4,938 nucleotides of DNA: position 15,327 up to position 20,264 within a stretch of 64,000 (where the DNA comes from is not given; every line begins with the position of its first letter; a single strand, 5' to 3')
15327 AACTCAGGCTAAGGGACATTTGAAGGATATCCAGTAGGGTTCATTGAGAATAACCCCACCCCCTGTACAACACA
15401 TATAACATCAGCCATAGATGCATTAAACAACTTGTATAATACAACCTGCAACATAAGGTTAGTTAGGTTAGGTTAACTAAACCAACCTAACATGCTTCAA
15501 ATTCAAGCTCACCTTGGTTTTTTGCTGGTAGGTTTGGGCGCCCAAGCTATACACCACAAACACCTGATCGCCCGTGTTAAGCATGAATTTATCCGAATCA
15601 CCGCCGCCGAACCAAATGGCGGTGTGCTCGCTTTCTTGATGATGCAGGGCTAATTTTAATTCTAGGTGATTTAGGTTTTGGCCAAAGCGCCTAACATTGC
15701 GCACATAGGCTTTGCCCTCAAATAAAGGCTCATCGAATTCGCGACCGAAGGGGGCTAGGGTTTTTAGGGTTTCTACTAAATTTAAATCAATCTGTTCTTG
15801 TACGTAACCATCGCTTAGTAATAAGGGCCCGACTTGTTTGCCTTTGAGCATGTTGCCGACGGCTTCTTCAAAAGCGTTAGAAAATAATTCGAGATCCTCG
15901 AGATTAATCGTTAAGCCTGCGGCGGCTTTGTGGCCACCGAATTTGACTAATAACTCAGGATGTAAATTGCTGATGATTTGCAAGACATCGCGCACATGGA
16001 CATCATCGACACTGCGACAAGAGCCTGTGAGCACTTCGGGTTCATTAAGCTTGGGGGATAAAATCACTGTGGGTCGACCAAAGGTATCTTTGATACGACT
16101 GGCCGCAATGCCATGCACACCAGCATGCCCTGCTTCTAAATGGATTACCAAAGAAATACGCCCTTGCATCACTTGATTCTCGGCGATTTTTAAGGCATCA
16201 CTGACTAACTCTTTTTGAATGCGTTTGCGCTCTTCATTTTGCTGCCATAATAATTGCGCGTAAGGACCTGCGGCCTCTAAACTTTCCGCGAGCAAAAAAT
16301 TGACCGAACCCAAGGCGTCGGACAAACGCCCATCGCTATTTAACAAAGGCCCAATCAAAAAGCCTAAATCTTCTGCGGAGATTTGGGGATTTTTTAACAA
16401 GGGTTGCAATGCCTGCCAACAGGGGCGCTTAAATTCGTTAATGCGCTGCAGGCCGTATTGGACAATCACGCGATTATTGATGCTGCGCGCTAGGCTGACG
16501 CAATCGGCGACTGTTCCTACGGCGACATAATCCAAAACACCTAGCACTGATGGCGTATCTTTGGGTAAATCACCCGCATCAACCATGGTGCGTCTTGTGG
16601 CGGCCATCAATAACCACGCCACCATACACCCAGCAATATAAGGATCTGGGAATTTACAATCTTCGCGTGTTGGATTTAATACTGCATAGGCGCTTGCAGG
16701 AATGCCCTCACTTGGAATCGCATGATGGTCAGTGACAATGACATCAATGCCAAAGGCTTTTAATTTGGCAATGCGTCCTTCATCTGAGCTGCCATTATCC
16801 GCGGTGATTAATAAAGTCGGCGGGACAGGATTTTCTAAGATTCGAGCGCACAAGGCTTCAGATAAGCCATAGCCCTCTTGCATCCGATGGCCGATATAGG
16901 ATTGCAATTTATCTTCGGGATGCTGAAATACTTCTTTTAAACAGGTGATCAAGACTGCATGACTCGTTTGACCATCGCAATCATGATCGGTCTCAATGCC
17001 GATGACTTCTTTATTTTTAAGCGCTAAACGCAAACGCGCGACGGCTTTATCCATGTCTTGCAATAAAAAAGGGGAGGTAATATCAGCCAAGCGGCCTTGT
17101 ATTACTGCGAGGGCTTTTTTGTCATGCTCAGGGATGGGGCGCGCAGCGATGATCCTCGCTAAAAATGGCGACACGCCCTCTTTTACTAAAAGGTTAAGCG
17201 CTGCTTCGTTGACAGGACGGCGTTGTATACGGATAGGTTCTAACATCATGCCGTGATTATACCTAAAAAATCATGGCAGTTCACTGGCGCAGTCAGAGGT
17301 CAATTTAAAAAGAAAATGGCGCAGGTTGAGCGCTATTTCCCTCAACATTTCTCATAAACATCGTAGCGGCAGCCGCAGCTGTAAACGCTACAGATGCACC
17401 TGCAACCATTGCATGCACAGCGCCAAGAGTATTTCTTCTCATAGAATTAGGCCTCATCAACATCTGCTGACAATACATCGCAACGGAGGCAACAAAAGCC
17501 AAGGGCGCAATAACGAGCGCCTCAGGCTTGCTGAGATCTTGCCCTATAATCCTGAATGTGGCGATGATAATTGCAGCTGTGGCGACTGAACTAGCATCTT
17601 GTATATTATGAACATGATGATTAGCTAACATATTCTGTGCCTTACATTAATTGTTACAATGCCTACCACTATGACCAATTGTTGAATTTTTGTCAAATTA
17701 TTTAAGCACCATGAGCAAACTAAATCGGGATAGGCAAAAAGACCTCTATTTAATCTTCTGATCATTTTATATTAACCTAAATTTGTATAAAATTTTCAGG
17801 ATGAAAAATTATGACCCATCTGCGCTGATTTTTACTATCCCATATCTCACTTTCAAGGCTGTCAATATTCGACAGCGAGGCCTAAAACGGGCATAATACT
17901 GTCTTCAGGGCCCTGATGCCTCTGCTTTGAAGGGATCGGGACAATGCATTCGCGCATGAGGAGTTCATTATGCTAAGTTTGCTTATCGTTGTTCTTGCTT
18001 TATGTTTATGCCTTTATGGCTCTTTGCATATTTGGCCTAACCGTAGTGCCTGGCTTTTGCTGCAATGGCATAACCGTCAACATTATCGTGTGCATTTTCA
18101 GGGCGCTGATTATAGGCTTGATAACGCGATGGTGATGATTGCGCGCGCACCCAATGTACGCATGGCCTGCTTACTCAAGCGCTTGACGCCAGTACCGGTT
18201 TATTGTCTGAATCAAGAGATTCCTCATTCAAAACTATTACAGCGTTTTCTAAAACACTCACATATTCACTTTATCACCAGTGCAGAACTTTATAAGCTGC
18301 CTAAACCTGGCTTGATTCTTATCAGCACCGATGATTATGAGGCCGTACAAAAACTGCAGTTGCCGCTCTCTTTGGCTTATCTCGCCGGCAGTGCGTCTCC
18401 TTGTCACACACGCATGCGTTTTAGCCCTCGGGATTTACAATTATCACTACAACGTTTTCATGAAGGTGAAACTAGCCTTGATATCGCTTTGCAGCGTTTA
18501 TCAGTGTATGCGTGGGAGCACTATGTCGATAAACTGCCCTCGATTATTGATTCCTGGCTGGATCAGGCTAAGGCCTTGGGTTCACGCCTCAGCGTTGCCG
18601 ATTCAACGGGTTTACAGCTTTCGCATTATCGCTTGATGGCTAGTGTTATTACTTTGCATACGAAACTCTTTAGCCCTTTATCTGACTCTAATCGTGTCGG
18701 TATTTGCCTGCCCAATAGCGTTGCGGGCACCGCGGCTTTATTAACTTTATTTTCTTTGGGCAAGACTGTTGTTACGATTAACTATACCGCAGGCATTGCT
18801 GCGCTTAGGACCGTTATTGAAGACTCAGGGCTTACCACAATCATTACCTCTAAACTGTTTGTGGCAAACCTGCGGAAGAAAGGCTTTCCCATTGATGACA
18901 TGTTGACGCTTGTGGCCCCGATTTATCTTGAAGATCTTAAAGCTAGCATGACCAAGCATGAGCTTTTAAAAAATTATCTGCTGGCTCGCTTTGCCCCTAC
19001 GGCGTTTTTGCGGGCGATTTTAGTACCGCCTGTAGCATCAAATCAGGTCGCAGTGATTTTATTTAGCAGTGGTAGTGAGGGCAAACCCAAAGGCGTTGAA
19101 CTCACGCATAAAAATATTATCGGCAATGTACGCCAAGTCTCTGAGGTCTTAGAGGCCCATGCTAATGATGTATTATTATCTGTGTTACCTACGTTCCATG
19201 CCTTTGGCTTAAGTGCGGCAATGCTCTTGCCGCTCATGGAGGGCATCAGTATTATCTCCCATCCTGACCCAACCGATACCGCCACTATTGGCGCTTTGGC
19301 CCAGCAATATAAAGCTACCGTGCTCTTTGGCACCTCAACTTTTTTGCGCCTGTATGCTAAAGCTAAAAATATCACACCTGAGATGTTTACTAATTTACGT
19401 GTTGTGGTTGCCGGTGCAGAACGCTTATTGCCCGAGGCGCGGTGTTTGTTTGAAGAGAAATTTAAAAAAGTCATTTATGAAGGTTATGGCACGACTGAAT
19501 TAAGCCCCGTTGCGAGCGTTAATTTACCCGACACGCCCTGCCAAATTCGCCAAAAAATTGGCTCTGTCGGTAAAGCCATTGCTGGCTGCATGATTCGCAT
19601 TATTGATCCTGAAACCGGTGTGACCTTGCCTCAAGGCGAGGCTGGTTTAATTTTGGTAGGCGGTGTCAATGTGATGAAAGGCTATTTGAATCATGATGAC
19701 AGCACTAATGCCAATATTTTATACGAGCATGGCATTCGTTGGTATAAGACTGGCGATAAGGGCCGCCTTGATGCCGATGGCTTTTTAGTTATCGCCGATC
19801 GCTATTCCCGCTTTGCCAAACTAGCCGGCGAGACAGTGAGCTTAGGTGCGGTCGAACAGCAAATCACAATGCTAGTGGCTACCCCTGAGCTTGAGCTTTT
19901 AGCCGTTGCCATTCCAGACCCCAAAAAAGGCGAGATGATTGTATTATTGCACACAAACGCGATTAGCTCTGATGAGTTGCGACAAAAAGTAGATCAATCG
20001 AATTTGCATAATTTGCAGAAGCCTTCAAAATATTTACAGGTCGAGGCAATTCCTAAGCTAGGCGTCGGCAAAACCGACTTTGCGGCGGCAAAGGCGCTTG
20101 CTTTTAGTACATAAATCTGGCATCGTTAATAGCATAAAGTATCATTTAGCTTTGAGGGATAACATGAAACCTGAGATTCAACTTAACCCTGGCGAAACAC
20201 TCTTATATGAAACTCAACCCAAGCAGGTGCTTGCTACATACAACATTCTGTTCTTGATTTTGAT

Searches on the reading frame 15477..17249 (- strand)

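Call 81: search_protein_families(library=pfam, proteins=[window:15477-17249:-], max_evalue=0.0001)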
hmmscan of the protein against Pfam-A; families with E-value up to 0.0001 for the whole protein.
window:15477-17249:- (590 aa): 3 families
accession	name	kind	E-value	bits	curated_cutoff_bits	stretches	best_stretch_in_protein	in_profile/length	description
PF17768.7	RecJ_OB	-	1.3e-19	70.7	27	1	485-586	8-107/107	RecJ OB domain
PF01368.27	DHH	-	7.5e-17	62.2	28.1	1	85-220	4-104/125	DHH family, N-terminal domain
PF02272.25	DHHA1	-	9.4e-14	52.2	25.9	1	372-465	11-101/102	DHHA1 domain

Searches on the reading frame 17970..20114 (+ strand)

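Call 81: search_protein_families(library=pfam, proteins=[window:17970-20114:+], max_evalue=0.0001)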
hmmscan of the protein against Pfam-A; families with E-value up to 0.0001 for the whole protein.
window:17970-20114:+ (714 aa): 1 family
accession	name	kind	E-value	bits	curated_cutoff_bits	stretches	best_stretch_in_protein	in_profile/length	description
PF00501.34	AMP-binding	-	5e-64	216.9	29.9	1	240-573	46-384/384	AMP-binding enzyme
